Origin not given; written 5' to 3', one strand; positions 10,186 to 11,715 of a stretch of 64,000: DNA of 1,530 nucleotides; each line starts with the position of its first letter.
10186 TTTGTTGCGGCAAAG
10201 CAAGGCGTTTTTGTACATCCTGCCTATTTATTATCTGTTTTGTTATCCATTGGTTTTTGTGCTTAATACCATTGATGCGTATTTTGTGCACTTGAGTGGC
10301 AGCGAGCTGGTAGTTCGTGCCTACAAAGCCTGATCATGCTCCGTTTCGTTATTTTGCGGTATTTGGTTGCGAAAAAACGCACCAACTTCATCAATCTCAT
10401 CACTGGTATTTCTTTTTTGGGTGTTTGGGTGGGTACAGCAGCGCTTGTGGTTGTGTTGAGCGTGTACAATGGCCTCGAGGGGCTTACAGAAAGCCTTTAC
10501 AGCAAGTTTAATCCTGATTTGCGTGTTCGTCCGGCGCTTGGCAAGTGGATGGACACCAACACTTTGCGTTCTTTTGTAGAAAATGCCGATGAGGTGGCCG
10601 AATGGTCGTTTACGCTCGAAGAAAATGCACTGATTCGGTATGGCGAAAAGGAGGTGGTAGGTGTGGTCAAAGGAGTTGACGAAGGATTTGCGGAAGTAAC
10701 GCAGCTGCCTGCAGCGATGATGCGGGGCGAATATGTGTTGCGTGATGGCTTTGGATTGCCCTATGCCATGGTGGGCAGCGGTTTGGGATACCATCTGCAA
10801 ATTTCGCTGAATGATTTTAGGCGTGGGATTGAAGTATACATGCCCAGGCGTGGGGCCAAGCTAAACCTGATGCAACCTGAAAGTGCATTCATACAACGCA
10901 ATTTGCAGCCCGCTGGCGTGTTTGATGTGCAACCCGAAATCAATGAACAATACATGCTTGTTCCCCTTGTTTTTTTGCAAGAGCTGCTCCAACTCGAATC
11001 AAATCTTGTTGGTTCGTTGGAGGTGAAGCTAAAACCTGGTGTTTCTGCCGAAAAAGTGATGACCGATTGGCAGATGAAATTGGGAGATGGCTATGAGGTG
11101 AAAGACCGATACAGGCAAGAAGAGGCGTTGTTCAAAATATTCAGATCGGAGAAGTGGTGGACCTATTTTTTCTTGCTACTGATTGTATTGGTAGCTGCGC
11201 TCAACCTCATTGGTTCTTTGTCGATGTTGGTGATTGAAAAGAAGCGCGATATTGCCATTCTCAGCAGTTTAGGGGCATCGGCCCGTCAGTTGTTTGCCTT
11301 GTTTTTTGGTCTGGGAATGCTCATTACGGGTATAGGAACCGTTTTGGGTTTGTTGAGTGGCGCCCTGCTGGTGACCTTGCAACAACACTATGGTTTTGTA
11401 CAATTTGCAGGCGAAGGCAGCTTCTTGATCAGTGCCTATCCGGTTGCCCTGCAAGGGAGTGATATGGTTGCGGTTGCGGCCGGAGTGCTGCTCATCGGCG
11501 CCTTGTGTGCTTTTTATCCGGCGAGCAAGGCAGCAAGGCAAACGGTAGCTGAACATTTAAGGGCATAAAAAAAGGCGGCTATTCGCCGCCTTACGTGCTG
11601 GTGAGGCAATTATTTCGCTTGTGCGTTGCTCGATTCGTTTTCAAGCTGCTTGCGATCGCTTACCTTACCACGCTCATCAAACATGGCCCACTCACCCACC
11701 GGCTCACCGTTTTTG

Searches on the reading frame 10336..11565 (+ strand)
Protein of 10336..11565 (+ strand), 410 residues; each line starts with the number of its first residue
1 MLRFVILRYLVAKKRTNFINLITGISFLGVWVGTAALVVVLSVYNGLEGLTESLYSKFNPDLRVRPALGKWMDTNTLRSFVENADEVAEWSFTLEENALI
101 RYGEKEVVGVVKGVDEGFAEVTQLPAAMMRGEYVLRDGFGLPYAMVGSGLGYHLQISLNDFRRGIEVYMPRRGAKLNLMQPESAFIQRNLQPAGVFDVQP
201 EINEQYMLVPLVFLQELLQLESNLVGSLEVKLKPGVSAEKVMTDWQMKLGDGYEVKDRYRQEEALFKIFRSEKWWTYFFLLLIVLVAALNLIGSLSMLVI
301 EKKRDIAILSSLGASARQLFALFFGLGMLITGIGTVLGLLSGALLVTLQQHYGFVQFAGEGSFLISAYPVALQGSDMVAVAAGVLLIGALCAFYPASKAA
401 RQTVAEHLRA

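Call 15: search_protein_families(library=pfam, proteins=[window:10336-11565:+])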
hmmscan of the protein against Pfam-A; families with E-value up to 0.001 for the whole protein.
window:10336-11565:+ (410 aa): 2 families
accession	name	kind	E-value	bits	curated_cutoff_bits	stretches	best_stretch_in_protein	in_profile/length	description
PF02687.27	FtsX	-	1.5e-16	61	25.5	1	278-403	2-119/120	FtsX-like permease C-terminal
PF12704.14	MacB_PCD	-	5.7e-08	33.7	27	1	23-243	1-202/207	MacB-like periplasmic core domain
